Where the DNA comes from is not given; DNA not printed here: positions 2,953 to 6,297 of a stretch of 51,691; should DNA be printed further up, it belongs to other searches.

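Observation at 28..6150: Two tandem, full-length tail-sheath paralogs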

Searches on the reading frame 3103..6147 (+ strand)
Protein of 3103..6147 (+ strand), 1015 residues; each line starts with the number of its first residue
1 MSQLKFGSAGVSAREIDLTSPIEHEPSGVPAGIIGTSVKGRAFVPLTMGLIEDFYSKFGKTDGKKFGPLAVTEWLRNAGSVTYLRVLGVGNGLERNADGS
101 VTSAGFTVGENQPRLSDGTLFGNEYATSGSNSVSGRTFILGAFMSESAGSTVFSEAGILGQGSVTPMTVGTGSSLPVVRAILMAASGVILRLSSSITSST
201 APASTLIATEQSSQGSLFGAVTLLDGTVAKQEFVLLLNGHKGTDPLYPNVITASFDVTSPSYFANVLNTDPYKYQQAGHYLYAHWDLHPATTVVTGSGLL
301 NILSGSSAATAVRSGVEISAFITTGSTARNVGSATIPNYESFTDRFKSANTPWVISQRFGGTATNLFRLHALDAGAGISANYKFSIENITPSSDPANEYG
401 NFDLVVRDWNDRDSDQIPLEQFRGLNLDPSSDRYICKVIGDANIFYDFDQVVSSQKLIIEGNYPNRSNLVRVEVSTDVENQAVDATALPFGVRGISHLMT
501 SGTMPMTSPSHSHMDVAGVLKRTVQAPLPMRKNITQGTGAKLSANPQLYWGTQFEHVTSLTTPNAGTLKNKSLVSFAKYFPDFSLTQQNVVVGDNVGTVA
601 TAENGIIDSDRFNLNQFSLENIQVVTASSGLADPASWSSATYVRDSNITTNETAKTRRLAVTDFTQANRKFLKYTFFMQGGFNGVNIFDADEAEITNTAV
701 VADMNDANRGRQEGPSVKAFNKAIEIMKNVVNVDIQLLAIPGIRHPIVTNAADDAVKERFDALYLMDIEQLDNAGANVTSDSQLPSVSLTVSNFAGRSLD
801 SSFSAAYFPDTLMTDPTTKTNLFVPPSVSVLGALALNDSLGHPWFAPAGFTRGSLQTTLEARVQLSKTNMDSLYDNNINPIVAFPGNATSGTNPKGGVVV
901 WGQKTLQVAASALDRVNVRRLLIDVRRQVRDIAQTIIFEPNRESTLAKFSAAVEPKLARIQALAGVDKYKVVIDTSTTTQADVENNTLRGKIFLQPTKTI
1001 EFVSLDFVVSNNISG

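Call 4: search_protein_families(library=pfam, proteins=[window:3103-6147:+], max_evalue=0.01)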
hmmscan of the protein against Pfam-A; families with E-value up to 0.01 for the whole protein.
window:3103-6147:+ (1015 aa): 1 family
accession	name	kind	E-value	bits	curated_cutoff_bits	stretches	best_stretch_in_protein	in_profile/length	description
PF17482.7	Phage_sheath_1C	-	1.4e-05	25.5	26.9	1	911-1008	4-102/104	Phage tail sheath C-terminal domain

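Call 5: search_protein_families(library=phrogs, proteins=[window:3103-6147:+], max_evalue=0.001)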
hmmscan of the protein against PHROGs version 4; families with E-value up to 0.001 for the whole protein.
window:3103-6147:+ (1015 aa): 3 families
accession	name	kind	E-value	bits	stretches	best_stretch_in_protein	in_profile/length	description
phrog_23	-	tail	1.9e-48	166.5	1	613-1012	141-465/496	tail sheath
phrog_10581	-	tail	2.1e-40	139.8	1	796-1005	696-905/915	tail sheath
phrog_34521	-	tail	7.2e-09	35.1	1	818-1014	765-955/962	tail sheath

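Call 16: find_homologous_proteins(query=window:3103-6147:+, max_evalue=1e-10)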
Query window:3103-6147:+ (1015 aa): 1622 proteins with E <= 1e-10 among 8000 candidates; the best 120 are listed.
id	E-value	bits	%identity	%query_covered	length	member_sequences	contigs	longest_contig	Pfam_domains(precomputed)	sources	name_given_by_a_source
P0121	0.0e+0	2224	99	100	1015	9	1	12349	PF17482.8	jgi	-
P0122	0.0e+0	1773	77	100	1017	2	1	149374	PF17482.8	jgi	-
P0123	0.0e+0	1770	77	100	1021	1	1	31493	PF17482.8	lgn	-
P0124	0.0e+0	1760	76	100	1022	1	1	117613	PF17482.8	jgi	jgi:phage tail sheath protein FI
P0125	0.0e+0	1754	75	100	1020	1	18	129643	PF17482.8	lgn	-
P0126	0.0e+0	1750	75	100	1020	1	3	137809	PF17482.8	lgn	-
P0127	0.0e+0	1743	74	100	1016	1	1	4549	PF17482.8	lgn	-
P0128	0.0e+0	1742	75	100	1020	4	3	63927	PF17482.8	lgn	-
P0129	0.0e+0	1739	75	100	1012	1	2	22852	-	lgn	-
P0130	0.0e+0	1732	75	100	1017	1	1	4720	PF17482.8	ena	-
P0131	0.0e+0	1719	74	100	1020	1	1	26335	PF17482.8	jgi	jgi:phage tail sheath protein FI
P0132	0.0e+0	1718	74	100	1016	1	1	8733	-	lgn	-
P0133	0.0e+0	1716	74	100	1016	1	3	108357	PF17482.8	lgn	-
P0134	0.0e+0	1713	74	100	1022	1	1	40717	PF17482.8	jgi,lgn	jgi:phage tail sheath protein FI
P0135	0.0e+0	1711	73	100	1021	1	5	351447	PF17482.8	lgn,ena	-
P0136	0.0e+0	1707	74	100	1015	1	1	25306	-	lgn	-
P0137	0.0e+0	1703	73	100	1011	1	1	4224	PF17482.8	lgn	-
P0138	0.0e+0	1703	74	100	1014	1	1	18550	PF17482.8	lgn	-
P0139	0.0e+0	1700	74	100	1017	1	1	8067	PF17482.8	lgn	-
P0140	0.0e+0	1699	74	100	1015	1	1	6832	-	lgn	-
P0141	0.0e+0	1696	73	100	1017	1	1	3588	PF17482.8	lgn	-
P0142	0.0e+0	1688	73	100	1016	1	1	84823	PF17482.8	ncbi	-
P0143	0.0e+0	1687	73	100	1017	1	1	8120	PF17482.8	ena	-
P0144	0.0e+0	1686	73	100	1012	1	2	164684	PF04984.20,PF17482.8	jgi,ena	-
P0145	0.0e+0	1681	73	100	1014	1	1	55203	PF17482.8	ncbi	-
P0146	0.0e+0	1677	72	100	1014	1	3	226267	PF17482.8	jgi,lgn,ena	-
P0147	0.0e+0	1675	72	100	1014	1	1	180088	PF17482.8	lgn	-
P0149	0.0e+0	1674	72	100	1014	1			PF17482.8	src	-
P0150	0.0e+0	1674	73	100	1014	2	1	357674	PF17482.8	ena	-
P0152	0.0e+0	1670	72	100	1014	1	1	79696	PF17482.8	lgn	-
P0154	0.0e+0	1667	72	100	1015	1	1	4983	PF17482.8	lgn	-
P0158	0.0e+0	1660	72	100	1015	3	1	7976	-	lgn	-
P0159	0.0e+0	1652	71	100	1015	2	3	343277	-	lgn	-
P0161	0.0e+0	1631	70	100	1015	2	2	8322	-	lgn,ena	-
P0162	0.0e+0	1629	71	100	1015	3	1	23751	-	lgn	-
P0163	0.0e+0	1616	70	100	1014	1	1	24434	PF17482.8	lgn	-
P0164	0.0e+0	1614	71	100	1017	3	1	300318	PF17482.8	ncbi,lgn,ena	ncbi:MAG: hypothetical protein WCT13_05560 [Patescibacteria group bacterium]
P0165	0.0e+0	1612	70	100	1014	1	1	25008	PF17482.8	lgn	-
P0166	0.0e+0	1601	69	100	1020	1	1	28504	PF17482.8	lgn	-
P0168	0.0e+0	1586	69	100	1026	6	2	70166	PF17482.8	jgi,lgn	-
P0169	0.0e+0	1583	68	100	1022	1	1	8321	PF17482.8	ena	-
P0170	0.0e+0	1577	69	100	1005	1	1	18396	PF17482.8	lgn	-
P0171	0.0e+0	1573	69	100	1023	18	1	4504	PF17482.8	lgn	-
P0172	0.0e+0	1571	69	100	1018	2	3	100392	PF17482.8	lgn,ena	-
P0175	0.0e+0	1568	68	100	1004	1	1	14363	PF17482.8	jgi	jgi:phage tail sheath protein FI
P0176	0.0e+0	1560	68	100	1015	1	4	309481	PF17482.8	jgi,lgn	jgi:phage tail sheath protein FI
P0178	0.0e+0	1555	67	100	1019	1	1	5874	PF17482.8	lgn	-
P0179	0.0e+0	1554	68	100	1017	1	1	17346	PF17482.8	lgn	-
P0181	0.0e+0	1552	67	100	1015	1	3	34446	PF17482.8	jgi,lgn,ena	-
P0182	0.0e+0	1550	68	100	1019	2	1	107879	PF17482.8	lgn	-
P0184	0.0e+0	1547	69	100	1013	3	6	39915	PF17482.8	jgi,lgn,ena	jgi:phage tail sheath protein FI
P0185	0.0e+0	1544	67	100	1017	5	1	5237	PF17482.8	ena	-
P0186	0.0e+0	1540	68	100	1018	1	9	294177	PF17482.8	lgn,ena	-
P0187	0.0e+0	1536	67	100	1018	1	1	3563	PF17482.8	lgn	-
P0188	0.0e+0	1536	66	100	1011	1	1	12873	PF17482.8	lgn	-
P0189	0.0e+0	1534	68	100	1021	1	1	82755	PF17482.8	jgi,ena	-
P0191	0.0e+0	1529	67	100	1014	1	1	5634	PF17482.8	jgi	jgi:phage tail sheath protein FI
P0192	0.0e+0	1527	67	100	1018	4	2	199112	PF04984.20,PF17482.8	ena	-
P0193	0.0e+0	1526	67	100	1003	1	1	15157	PF17482.8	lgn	-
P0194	0.0e+0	1526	66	100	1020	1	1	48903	PF17482.8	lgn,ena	-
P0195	0.0e+0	1525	67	100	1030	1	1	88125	PF17482.8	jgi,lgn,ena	-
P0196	0.0e+0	1524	67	100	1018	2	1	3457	PF17482.8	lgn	-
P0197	0.0e+0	1521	66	100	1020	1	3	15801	PF17482.8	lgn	-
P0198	0.0e+0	1520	67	100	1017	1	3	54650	PF17482.8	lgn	-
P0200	0.0e+0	1519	67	100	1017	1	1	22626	PF17482.8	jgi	jgi:phage tail sheath protein FI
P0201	0.0e+0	1518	66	100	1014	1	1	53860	PF17482.8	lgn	-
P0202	0.0e+0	1516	67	100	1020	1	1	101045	PF17482.8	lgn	-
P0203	0.0e+0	1515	67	100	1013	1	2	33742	PF17482.8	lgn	-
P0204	0.0e+0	1515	68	100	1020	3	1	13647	PF17482.8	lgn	-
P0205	0.0e+0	1514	66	100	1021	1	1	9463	PF17482.8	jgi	jgi:phage tail sheath protein FI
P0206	0.0e+0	1504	66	100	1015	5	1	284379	PF17482.8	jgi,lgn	-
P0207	0.0e+0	1502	65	100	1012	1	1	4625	PF17482.8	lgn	-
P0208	0.0e+0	1500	67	100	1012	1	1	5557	PF17482.8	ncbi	-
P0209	0.0e+0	1500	66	100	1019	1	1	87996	PF17482.8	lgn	-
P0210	0.0e+0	1498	66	100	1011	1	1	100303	PF17482.8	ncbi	-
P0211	0.0e+0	1496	66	100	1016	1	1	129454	PF17482.8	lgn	-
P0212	0.0e+0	1495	66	100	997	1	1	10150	PF17482.8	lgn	-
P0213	0.0e+0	1494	66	100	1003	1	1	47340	PF17482.8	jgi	jgi:phage tail sheath protein FI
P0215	0.0e+0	1490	66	100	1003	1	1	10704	PF17482.8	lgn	-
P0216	0.0e+0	1489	73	88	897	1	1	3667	PF17482.8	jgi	jgi:phage tail sheath protein FI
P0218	0.0e+0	1482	65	100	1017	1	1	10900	PF17482.8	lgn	-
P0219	0.0e+0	1478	66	100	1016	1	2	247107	PF17482.8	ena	-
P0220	0.0e+0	1477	66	100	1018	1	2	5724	PF17482.8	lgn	-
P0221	0.0e+0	1476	66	100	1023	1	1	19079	PF17482.8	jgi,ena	-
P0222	0.0e+0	1471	66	100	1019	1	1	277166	PF17482.8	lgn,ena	-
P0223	0.0e+0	1465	66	100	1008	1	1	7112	PF17482.8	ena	-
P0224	0.0e+0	1464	66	100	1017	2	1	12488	PF17482.8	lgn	-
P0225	0.0e+0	1463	64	100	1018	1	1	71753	PF17482.8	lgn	-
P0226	0.0e+0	1462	65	100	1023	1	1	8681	PF17482.8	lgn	-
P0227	0.0e+0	1461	65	100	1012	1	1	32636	PF17482.8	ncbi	-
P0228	0.0e+0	1460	64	100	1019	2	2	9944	PF17482.8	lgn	-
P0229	0.0e+0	1460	65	100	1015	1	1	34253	PF17482.8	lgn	-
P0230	0.0e+0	1460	65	100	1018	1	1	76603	PF17482.8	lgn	-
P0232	0.0e+0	1454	65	100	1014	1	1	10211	PF17482.8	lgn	-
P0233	0.0e+0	1451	65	100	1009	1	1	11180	PF17482.8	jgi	jgi:phage tail sheath protein FI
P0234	0.0e+0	1450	64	100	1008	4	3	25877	PF17482.8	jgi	jgi:phage tail sheath protein FI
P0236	0.0e+0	1446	64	100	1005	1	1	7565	PF17482.8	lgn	-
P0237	0.0e+0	1443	64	100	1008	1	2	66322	PF17482.8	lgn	-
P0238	0.0e+0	1441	64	100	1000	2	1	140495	PF17482.8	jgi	-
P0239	0.0e+0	1439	64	100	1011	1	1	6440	PF17482.8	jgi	jgi:phage tail sheath protein FI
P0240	0.0e+0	1438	64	100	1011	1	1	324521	PF17482.8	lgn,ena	-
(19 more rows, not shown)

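Call 66: predict_structure(alignment_id=A2)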
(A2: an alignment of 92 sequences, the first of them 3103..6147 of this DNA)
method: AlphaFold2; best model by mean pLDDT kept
length: 1015 residues; sequences in the alignment: 92
mean_pLDDT: 81.1   pTM: 0.77
mean pLDDT of the five models: 81.1, 79.2, 75.8, 72.1, 70.4
residues with pLDDT >= 90: 400; 70-90: 412; 50-70: 130; < 50: 73
segments of 3 or more residues with pLDDT < 50: 1-22, 168-171, 592-596, 846-851, 885-896, 902-916, 1013-1015
pLDDT, mean of each block of 10 residues (from residue 1): 38 38 68 93 92 90 90 89 94 86 84 53 72 84 90 84 54 80 91 77 85 89 82 93 87 93 94 90 92 86 78 84 82 75 90 91 92 92 95 92 96 90 95 95 91 89 90 93 93 80 64 79 86 86 91 91 85 91 63 47 57 86 92 93 91 93 93 95 90 90 73 82 91 89 93 89 90 88 88 83 83 89 89 81 54 65 84 84 52 46 38 48 79 70 69 78 69 69 72 69 72 51
secondary structure, 60 per line:
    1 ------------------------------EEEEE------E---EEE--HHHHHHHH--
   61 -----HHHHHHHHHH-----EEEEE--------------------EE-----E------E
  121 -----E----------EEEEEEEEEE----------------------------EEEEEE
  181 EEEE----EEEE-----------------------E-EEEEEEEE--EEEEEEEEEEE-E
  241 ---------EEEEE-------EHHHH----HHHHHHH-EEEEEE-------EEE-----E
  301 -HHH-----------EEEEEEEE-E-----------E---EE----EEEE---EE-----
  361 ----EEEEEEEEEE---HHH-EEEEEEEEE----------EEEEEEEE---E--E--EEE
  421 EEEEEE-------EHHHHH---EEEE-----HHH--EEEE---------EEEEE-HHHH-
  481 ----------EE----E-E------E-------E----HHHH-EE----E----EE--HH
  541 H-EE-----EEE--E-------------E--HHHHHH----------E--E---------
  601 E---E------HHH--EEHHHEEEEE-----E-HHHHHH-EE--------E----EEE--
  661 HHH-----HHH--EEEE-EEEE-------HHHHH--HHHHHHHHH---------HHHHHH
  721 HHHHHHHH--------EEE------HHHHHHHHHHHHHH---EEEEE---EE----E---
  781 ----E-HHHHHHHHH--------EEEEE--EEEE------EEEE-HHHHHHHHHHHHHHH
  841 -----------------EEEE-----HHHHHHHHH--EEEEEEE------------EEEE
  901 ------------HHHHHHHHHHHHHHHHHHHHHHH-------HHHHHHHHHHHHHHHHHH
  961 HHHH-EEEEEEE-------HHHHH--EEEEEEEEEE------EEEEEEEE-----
elements in order (helices of 4 or more, strands of 3 or more residues): E31-35 E46-48 H51-58 H66-75 E81-85 E137-146 E175-184 E189-192 E218-225 E228-238 E250-254 H263-266 H271-277 E279-284 E292-294 E316-323 E347-350 E365-374 E382-390 E401-408 E418-426 H435-439 E443-446 E457-460 E470-474 H476-479 H519-522 E550-552 H572-577 E622-626 H634-639 E656-658 E674-677 E679-682 H690-694 H697-705 H715-728 E737-739 H746-759 E763-767 H787-795 E804-808 E811-814 E821-824 H826-840 E858-861 H867-875 E878-884 E897-900 H913-935 H943-964 E966-972 H980-984 E987-996 E1003-1010

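Call 71: fold_search(model_id=the predicted structure, library=pdb)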
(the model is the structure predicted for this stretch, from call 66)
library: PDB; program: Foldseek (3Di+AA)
matches with E <= 10: 350; with E <= 0.001: 65
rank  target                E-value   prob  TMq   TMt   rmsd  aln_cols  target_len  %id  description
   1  9mkb_dS               1.1e-16  1.00  0.29  0.42  19.8      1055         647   13  Structure of the bacteriophage T4 portal-neck-tail complex (released 2025-12-24)
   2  9f4a_SA               1.1e-15  1.00  0.28  0.41  21.3      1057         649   12  Interface between baseplate cup and extended tail tube/sheath of Klebsiella phage KP1 variant vB_Kpn_Lilla1 (released 2025-05-14)
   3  9mkb_AK               1.3e-15  1.00  0.27  0.40  20.4      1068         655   13  Structure of the bacteriophage T4 portal-neck-tail complex (released 2025-12-24)
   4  9ev2_S1               1.4e-14  1.00  0.28  0.40  19.8      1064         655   12  Tail tube and extended tail sheath tube of Klebsiella phage KP1 variant vB_Kpn_Lilla1 (released 2025-04-09)
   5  9mkb_1                5.3e-13  1.00  0.28  0.41  20.1      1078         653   12  Structure of the bacteriophage T4 portal-neck-tail complex (released 2025-12-24)
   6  9ezm_A                3.6e-12  1.00  0.23  0.43  14.5       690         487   14  CryoEM structure of the contracted sheath in H. borinquense (released 2024-11-27)
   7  9gtp_3e               9.5e-10  1.00  0.15  0.38  12.6       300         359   21  Cryo-EM structure of a contractile injection system in Streptomyces coelicolor, the baseplate complex in extended sta (released 2025-06-18)
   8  3j2m_U                1.1e-09  1.00  0.27  0.42  19.6      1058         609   11  The X-ray structure of the gp15 hexamer and the model of the gp18 protein fitted into the cryo-EM reconstruction of th (released 2013-03-06)
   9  9gtp_2e               3.4e-09  1.00  0.15  0.38  11.3       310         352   19  Cryo-EM structure of a contractile injection system in Streptomyces coelicolor, the baseplate complex in extended sta (released 2025-06-18)
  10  7b5h_AO               6.9e-09  1.00  0.17  0.34  11.8       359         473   19  Cryo-EM structure of the contractile injection system base plate from Anabaena PCC7120 (released 2022-02-23)
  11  9gts_2A               8.1e-09  1.00  0.16  0.40  10.9       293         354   22  Cryo-EM structure of a contractile injection system in Streptomyces coelicolor, the cap portion in extended state. (released 2025-06-18)
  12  8bky_A                8.1e-09  1.00  0.15  0.36   9.7       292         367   22  Cryo-EM structure of a contractile injection system in Streptomyces coelicolor, the contracted sheath shell. (released 2023-03-15)
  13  7b5h_AP               9.0e-09  1.00  0.17  0.33  12.5       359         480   19  Cryo-EM structure of the contractile injection system base plate from Anabaena PCC7120 (released 2022-02-23)
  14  8bl4_A                1.0e-08  1.00  0.14  0.35  10.1       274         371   22  Cryo-EM structure of a contractile injection system in Streptomyces coelicolor, the sheath-tube module in extended sta (released 2023-03-15)
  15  6rao_D                1.2e-08  1.00  0.14  0.35  12.7       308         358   20  Cryo-EM structure of the anti-feeding prophage (AFP) baseplate, 6-fold symmetrised (released 2019-04-17)
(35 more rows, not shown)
